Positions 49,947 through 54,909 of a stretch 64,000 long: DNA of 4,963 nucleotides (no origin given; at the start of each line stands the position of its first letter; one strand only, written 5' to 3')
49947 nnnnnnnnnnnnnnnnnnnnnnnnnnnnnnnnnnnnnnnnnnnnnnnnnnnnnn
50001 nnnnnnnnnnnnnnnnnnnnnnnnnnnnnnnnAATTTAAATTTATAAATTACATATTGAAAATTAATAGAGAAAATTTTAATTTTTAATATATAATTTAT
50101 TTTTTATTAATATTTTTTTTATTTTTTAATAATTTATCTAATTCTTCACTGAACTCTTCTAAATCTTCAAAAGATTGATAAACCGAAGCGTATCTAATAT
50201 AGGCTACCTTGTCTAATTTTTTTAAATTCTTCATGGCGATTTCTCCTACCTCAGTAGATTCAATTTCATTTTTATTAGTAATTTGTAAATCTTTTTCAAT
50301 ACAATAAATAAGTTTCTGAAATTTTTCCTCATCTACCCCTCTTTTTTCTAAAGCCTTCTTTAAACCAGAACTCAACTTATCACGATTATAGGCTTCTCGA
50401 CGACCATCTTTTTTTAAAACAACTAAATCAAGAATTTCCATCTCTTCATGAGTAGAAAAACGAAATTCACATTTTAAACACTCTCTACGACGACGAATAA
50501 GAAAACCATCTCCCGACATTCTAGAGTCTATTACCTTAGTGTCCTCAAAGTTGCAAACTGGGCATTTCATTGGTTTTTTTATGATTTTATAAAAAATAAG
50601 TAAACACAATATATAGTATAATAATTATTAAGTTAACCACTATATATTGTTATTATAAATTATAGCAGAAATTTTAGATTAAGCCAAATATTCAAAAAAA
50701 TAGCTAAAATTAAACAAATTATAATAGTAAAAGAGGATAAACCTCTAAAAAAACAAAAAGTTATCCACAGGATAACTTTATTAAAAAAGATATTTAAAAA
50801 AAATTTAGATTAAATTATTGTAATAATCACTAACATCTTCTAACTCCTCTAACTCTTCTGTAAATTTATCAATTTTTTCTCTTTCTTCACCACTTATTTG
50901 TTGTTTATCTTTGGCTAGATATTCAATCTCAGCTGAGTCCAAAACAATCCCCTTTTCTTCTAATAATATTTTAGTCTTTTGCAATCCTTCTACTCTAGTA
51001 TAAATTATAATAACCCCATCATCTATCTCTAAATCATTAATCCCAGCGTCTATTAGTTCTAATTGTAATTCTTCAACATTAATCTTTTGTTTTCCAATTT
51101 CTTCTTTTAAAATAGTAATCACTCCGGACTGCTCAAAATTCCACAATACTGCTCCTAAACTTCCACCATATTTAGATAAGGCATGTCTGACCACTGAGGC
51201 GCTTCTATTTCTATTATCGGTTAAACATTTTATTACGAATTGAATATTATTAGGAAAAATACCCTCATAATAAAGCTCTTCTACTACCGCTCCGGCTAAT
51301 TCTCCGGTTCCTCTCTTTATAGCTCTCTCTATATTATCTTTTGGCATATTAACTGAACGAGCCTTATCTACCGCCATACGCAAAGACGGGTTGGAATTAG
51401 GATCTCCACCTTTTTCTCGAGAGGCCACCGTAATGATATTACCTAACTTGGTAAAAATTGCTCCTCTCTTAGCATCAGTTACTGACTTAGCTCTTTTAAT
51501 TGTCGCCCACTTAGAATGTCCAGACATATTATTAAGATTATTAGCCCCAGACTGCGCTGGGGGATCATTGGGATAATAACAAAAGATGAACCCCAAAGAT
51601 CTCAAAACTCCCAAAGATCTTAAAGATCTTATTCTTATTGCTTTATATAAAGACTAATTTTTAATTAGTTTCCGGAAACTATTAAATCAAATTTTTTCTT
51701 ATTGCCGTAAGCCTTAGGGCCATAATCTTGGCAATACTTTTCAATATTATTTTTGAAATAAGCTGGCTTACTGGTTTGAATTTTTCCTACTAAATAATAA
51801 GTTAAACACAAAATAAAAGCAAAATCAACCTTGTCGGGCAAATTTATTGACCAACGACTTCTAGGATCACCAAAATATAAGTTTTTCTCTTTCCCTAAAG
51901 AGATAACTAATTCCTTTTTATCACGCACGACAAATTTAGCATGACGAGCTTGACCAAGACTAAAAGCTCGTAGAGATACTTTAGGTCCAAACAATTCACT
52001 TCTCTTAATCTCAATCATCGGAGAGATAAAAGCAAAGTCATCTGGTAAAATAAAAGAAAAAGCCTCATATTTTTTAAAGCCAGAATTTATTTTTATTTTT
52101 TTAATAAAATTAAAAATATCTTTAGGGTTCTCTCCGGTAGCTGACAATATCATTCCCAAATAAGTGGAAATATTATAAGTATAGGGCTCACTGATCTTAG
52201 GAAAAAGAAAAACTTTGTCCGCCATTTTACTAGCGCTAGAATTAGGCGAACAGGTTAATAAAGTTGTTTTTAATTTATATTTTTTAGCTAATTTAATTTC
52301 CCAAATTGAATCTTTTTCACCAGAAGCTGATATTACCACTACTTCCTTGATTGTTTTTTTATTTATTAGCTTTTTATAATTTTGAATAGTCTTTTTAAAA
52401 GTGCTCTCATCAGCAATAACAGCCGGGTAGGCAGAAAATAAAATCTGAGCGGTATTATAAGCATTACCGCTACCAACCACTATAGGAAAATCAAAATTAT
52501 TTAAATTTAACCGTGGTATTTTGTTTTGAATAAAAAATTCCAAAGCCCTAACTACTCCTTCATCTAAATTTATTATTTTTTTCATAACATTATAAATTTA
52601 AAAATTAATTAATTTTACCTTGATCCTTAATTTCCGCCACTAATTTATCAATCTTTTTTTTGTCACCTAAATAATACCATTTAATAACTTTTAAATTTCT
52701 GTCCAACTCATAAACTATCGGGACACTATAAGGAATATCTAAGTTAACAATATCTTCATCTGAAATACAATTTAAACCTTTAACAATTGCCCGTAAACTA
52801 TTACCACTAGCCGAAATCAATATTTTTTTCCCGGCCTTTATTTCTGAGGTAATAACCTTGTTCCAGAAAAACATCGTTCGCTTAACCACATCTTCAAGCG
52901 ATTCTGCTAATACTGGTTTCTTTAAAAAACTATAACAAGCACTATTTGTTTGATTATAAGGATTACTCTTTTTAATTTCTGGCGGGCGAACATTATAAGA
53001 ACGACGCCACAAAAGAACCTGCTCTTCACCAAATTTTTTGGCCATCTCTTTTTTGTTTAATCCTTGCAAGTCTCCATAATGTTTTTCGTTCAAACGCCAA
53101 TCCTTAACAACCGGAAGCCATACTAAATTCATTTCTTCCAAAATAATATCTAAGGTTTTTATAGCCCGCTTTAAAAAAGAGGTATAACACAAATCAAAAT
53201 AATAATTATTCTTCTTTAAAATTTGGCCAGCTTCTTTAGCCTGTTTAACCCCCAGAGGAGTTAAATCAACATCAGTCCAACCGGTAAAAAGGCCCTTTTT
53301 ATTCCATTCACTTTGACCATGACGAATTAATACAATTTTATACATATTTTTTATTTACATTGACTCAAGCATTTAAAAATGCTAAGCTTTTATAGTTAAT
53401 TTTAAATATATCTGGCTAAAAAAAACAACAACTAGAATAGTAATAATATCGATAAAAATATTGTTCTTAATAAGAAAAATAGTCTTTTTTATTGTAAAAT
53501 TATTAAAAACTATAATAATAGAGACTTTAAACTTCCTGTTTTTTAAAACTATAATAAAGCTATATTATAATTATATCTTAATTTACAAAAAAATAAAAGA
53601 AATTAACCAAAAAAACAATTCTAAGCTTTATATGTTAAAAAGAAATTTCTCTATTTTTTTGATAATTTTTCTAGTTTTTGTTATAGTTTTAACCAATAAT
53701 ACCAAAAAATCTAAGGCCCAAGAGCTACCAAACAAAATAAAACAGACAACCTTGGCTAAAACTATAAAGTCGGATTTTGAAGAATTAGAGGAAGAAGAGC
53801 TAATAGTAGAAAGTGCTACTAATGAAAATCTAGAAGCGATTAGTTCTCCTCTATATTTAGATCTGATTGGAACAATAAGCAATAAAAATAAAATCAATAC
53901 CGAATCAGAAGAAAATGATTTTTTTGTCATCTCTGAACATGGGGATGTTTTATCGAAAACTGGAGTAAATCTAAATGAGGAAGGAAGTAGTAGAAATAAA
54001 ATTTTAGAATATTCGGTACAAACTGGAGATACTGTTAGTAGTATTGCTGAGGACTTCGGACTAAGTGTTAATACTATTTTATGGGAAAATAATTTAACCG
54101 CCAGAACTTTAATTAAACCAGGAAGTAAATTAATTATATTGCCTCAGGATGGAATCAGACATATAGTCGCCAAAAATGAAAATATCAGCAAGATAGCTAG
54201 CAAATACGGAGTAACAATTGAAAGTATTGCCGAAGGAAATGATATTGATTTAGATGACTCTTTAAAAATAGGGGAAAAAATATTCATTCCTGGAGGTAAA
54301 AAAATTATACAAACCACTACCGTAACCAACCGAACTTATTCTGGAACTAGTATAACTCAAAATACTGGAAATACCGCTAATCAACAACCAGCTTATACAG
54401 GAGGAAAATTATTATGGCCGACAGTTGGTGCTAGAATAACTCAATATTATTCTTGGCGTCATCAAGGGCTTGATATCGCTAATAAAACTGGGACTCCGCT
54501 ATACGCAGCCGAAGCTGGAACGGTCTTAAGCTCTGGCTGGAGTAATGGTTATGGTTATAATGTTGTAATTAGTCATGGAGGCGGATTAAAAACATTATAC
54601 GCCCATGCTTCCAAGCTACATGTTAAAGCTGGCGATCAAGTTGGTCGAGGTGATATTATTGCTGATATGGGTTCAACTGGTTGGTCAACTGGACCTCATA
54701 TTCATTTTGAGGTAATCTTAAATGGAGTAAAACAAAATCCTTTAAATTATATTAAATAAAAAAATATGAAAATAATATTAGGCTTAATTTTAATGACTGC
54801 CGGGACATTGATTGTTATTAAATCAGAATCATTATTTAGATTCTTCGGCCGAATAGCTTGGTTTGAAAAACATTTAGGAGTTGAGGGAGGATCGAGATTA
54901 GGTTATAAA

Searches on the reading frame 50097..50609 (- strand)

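Call 10: search_protein_families(library=pfam, proteins=[window:50097-50609:-], max_evalue=0.01)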
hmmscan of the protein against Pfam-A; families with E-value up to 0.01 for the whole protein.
window:50097-50609:- (170 aa): 3 families
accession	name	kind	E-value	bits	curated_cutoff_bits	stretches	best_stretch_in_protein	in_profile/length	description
PF03477.21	ATP-cone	-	2.1e-18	67.1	25.8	1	63-149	2-87/88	ATP cone domain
PF22811.2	Zn_ribbon_NrdR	-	2.3e-18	66.3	27.2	1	14-55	1-42/42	Transcriptional repressor NrdR-like, N-terminal domain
PF20347.3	DUF6642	-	0.0023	18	27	1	99-168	2-62/182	Family of unknown function (DUF6642)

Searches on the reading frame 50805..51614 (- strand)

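Call 78: search_protein_families(library=pfam, proteins=[window:50805-51614:-], max_evalue=0.001)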
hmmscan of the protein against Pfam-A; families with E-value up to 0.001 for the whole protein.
window:50805-51614:- (269 aa): 2 families
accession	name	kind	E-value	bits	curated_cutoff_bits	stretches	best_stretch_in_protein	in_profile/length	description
PF01709.26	Transcrip_reg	-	1.3e-42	145.7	27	1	112-268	2-160/160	TACO1/YebC second and third domain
PF20772.2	TACO1_YebC_N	-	4.2e-31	107.7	36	1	34-105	1-73/73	TACO1/YebC protein N-terminal domain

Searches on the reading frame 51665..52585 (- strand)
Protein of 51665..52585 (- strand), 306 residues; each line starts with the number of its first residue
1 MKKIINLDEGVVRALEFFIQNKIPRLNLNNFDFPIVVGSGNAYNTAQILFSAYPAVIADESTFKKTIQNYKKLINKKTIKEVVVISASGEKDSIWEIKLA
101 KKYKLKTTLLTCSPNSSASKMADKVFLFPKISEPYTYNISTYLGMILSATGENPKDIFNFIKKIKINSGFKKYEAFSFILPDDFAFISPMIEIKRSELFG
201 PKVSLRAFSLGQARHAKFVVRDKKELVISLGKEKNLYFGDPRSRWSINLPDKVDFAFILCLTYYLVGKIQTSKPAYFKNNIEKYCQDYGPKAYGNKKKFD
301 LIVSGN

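Call 78: search_protein_families(library=pfam, proteins=[window:51665-52585:-], max_evalue=0.001)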
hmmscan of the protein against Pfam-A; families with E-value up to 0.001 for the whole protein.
window:51665-52585:- (306 aa): 1 family
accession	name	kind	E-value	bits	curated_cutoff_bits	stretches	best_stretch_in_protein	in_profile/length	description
PF01380.27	SIS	-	0.00041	20.6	25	1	70-143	47-122/131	SIS domain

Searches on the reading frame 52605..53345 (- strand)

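Call 78: search_protein_families(library=pfam, proteins=[window:52605-53345:-], max_evalue=0.001)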
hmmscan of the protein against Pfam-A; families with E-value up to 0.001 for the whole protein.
window:52605-53345:- (246 aa): 1 family
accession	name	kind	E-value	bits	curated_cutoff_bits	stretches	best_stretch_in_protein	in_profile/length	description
PF00300.27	His_Phos_1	-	1.5e-35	123.1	21.7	1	4-216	1-183/194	Histidine phosphatase superfamily (branch 1)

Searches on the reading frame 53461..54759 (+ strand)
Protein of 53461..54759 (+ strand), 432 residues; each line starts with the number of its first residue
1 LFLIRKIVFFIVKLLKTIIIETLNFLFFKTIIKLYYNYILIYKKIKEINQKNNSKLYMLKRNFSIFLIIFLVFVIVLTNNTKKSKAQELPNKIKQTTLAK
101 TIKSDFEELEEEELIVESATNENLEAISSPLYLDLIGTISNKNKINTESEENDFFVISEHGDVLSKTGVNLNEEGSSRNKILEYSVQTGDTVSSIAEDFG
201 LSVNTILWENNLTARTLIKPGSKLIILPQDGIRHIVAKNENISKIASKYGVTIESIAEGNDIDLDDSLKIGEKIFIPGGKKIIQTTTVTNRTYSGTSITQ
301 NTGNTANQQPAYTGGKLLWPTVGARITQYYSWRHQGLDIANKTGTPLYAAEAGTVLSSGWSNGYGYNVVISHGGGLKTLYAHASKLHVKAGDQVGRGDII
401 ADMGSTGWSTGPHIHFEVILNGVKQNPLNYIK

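Call 61: search_protein_families(library=pfam, proteins=[window:53461-54759:+], max_evalue=0.001)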
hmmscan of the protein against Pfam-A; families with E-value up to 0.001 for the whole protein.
window:53461-54759:+ (432 aa): 4 families
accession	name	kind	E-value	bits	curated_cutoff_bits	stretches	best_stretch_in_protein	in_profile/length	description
PF01551.29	Peptidase_M23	-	1e-32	112.6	28.7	1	334-427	3-96/96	Peptidase family M23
PF01476.26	LysM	-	4.9e-21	74.8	20.9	2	184-226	1-42/43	LysM domain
PF23473.1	LysM3_LYK4_5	-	1.2e-12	48.1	29.3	1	182-220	3-40/48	LYK4/5 LysM3 domain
PF23446.1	LysM1_NFP_LYK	-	3.3e-05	25.1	36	0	190-226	16-53/60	NFP/LYK LysM1 domain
